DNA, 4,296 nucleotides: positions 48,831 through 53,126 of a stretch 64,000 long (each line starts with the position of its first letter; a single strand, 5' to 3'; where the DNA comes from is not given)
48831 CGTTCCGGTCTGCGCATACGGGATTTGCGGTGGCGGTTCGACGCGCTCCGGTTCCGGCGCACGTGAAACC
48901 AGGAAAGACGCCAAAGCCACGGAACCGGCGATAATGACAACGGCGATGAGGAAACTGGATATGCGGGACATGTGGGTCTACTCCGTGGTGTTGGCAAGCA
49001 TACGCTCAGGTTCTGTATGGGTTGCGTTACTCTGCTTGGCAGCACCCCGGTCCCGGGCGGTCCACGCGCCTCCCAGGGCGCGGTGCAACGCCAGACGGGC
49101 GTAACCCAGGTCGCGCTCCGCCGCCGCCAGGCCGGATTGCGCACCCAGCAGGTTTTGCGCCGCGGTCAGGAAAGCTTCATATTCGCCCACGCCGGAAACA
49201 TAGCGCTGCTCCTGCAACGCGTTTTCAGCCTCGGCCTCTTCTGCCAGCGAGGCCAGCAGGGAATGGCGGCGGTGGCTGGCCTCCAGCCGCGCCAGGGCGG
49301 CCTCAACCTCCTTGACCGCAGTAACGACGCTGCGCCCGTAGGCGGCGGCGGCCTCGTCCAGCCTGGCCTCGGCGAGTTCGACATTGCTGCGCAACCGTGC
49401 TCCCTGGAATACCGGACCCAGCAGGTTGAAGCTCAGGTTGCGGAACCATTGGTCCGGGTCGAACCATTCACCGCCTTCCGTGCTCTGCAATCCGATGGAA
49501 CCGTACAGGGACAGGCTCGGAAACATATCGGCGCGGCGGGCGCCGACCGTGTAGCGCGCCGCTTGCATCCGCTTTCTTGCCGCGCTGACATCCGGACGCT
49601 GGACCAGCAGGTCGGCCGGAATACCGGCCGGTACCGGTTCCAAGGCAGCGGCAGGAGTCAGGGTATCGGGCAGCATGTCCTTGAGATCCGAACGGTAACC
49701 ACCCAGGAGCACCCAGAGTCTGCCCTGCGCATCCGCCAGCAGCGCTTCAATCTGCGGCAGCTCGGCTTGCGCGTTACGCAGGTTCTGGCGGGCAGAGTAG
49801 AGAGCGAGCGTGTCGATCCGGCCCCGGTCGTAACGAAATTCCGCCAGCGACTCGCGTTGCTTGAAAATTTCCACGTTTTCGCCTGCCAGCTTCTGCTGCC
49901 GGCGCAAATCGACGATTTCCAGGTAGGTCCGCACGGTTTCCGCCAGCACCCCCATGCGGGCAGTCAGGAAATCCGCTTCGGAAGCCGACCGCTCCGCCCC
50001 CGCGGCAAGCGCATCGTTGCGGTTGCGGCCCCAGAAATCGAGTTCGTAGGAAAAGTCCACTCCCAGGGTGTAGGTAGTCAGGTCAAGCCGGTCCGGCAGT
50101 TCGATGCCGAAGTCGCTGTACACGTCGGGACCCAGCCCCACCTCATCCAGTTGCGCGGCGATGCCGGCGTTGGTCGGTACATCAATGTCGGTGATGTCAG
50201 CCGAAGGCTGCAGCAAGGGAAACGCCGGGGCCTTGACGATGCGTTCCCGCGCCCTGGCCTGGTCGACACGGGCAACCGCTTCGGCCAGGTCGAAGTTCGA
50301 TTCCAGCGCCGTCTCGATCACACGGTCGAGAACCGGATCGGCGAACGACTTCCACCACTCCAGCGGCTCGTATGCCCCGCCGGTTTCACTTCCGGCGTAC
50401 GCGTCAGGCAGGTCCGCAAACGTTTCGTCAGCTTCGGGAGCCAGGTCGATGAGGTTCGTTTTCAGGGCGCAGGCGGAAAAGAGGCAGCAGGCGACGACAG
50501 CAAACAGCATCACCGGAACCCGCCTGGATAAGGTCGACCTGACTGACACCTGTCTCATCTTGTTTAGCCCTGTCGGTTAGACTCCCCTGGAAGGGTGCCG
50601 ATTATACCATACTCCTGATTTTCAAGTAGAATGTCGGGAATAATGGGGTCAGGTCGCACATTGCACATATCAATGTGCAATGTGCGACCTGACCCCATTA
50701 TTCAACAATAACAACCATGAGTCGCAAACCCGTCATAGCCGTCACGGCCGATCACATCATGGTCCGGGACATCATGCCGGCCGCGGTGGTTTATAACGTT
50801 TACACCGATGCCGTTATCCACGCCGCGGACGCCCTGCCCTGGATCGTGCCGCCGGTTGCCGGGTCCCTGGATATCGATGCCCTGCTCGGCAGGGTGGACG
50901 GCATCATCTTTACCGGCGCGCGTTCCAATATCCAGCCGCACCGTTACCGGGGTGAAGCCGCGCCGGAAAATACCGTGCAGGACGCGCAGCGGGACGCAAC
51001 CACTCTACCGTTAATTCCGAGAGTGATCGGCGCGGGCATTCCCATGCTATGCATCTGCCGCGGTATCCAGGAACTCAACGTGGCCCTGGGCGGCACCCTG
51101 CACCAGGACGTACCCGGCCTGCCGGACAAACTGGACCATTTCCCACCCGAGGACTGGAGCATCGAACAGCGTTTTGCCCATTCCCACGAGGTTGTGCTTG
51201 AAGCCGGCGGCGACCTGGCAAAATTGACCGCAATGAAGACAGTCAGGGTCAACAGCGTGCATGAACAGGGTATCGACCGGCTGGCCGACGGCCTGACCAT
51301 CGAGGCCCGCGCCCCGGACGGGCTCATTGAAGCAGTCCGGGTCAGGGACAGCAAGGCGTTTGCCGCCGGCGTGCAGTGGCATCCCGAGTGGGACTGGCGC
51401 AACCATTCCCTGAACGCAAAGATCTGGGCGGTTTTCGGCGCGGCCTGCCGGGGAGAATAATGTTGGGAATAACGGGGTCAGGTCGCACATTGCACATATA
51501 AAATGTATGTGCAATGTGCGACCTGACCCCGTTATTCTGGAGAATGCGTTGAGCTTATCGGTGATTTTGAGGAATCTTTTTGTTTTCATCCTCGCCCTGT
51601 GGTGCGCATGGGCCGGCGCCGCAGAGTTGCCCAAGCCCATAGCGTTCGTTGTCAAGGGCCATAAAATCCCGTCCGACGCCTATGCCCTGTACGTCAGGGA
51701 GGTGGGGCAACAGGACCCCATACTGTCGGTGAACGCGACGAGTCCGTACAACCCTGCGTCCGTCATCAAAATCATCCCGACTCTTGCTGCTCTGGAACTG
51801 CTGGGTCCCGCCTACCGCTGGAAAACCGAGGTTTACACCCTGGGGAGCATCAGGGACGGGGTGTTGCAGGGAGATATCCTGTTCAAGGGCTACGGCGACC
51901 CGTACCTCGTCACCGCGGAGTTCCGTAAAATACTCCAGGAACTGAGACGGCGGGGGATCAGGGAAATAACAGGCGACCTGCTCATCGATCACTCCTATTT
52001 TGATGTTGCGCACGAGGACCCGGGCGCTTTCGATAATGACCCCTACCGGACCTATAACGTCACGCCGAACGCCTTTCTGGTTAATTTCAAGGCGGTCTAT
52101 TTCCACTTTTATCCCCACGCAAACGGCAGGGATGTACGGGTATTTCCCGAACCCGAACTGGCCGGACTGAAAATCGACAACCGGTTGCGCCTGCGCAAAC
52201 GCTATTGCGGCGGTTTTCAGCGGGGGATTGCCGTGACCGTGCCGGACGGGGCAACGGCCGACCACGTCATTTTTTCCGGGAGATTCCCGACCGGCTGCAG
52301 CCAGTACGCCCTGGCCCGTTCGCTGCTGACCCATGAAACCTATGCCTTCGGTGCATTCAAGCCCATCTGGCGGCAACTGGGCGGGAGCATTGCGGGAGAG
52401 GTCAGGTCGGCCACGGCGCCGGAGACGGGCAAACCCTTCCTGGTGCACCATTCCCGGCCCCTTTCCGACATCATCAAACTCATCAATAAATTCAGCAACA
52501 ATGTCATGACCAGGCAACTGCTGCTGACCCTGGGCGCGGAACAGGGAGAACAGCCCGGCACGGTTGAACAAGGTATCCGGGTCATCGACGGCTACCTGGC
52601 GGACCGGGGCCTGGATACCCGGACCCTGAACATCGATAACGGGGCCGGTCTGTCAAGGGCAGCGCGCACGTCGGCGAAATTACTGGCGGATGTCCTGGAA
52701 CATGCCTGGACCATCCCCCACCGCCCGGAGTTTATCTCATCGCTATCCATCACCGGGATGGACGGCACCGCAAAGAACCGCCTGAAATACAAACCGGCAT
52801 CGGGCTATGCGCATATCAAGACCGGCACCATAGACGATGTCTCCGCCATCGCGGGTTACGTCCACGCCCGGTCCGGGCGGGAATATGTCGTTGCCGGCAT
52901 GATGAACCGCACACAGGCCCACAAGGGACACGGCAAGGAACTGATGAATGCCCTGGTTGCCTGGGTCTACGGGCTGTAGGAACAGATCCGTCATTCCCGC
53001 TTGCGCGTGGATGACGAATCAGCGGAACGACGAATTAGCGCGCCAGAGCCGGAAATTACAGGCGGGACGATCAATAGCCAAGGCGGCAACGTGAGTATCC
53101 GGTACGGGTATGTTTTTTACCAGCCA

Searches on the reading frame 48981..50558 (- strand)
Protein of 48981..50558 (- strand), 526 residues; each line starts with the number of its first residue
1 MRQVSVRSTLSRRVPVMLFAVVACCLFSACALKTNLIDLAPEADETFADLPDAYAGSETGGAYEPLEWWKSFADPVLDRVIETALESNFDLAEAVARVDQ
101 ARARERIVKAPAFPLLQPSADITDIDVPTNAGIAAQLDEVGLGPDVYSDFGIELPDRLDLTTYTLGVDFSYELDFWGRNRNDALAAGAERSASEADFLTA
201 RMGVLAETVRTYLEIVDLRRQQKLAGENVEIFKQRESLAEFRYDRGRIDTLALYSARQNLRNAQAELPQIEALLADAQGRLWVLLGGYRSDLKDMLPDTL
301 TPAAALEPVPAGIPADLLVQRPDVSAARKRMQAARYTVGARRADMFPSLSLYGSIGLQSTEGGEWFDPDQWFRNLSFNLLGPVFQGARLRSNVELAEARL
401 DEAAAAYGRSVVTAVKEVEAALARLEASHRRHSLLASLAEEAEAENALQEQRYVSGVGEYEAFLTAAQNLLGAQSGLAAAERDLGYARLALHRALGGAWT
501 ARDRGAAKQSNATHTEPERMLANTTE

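Call 12: search_protein_families(library=ncbifam, proteins=[window:48981-50558:-], max_evalue=0.00001)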
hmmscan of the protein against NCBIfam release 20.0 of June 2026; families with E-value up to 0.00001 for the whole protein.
window:48981-50558:- (526 aa): 8 families
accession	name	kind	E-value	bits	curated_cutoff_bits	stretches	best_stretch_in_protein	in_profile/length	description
TIGR01845.1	outer_NodT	subfamily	1.6e-81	274.4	210.05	1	22-497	2-459/460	efflux transporter outer membrane subunit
NF033143.1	efflux_OM_AdeK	equivalog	1.7e-41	142.5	900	1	159-507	122-470/480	multidrug efflux RND transporter AdeIJK outer membrane channel subunit AdeK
NF007347.1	PRK09837.1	subfamily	4e-41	141.4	598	2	161-500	123-460/461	Cu(I)/Ag(I) efflux RND transporter outer membrane protein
NF033142.1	efflux_OM_AdeC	exception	1.1e-33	116.6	975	1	162-498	125-461/465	multidrug efflux RND transporter AdeABC outer membrane channel subunit AdeC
NF047721.1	ToxDrgExpTdeA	equivalog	5.1e-29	101.5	550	1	165-497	122-451/455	toxin/drug exporter TdeA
TIGR01844.1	type_I_sec_TolC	subfamily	1.4e-28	100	225.15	1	77-496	5-398/414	TolC family outer membrane protein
NF007390.0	PRK09915.1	equivalog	2.5e-25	89.1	597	1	63-501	55-481/488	MdtP family multidrug efflux transporter outer membrane subunit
NF008524.1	PRK11459.1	equivalog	8.9e-19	67.6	650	1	64-457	54-434/478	multidrug resistance outer membrane protein MdtQ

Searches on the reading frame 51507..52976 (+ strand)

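Call 12: search_protein_families(library=ncbifam, proteins=[window:51507-52976:+], max_evalue=0.00001)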
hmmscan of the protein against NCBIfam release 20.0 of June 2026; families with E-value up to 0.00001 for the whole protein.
window:51507-52976:+ (490 aa): 2 families
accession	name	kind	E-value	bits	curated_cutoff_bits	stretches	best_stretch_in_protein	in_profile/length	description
TIGR00666.1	PBP4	equivalog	1.2e-60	205.4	107.8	1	71-467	4-396/397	D-alanyl-D-alanine carboxypeptidase/D-alanyl-D-alanine endopeptidase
NF008322.0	PRK11113.1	equivalog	3.8e-50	170.8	527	1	58-462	35-441/477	serine-type D-Ala-D-Ala carboxypeptidase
